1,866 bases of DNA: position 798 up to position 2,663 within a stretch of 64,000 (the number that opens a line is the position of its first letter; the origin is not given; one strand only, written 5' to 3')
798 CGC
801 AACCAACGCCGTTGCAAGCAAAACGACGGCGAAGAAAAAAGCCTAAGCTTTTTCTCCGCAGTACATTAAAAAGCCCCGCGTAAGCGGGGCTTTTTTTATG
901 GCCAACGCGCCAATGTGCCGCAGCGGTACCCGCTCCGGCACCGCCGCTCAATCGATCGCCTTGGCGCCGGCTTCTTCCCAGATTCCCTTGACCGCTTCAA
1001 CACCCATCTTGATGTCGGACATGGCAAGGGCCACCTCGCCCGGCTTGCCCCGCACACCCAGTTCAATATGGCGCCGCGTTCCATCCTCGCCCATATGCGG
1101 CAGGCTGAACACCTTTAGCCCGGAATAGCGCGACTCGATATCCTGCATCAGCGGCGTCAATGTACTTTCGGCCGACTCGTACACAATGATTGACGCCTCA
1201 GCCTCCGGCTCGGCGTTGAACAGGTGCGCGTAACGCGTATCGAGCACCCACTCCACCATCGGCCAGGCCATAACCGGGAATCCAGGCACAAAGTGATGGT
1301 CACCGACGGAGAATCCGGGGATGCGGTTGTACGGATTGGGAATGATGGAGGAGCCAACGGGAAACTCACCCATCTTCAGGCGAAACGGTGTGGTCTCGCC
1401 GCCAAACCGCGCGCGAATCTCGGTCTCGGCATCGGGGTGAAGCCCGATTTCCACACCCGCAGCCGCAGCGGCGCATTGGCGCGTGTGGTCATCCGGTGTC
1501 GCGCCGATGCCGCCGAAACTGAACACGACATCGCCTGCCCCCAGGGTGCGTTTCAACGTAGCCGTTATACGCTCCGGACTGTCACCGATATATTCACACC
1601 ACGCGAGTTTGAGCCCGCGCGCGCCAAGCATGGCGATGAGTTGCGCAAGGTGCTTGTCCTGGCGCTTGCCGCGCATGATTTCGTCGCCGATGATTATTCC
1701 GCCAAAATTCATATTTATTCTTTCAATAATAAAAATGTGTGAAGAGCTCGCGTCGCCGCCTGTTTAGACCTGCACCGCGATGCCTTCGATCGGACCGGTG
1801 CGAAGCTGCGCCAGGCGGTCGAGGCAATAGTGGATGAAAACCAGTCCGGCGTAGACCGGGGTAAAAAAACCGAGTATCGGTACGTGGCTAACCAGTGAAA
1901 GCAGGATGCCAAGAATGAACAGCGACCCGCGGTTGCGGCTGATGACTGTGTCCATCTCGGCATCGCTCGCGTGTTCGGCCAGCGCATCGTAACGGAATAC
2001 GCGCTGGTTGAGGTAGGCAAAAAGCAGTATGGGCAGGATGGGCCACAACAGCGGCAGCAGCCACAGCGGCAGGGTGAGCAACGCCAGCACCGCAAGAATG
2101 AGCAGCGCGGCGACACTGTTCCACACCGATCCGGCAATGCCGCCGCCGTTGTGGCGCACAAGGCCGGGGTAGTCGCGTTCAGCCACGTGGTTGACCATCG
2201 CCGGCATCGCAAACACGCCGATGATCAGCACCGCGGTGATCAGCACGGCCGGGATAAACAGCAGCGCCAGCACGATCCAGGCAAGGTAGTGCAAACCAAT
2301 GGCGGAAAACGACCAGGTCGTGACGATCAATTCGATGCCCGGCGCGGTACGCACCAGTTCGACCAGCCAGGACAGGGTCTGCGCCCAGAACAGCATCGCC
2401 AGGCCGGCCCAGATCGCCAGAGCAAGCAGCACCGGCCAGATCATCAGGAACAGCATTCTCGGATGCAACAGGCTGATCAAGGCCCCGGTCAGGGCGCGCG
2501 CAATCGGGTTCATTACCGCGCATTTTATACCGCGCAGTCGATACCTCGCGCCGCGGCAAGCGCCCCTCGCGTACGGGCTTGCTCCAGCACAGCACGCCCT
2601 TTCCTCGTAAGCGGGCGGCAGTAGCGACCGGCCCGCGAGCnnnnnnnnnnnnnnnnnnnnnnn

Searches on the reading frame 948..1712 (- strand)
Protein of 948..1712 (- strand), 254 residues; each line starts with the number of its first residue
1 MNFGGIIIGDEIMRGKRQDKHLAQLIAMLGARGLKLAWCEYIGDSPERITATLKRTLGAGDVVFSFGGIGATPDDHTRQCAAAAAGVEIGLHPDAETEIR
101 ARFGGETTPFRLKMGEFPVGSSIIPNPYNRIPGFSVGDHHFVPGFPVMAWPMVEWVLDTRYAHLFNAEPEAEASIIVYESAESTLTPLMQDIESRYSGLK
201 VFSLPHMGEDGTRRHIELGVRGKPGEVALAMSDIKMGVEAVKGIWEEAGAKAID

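Call 56: search_protein_families(library=pfam, proteins=[window:948-1712:-], max_evalue=0.00001)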
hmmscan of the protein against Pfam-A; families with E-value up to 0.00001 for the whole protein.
window:948-1712:- (254 aa): 1 family
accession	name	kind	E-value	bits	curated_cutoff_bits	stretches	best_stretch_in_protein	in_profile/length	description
PF00994.29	MoCF_biosynth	-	3e-24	85.8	26.6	1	6-157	3-138/144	Probable molybdopterin binding domain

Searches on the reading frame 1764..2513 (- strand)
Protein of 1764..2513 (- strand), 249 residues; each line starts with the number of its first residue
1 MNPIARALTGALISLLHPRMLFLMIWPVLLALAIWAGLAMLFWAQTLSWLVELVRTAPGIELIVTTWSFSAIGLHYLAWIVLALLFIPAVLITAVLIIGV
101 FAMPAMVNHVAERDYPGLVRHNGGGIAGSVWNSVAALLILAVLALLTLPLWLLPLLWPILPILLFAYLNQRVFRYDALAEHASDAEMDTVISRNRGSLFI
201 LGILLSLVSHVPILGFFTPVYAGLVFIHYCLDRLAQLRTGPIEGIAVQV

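Call 56: search_protein_families(library=pfam, proteins=[window:1764-2513:-], max_evalue=0.00001)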
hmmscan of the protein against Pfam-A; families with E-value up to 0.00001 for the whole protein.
window:1764-2513:- (249 aa): 1 family
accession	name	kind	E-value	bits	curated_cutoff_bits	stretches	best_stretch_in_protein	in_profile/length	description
PF07264.17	EI24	-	2.1e-27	97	32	1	10-219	4-199/199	Sulfate transporter CysZ/Etoposide-induced protein 2.4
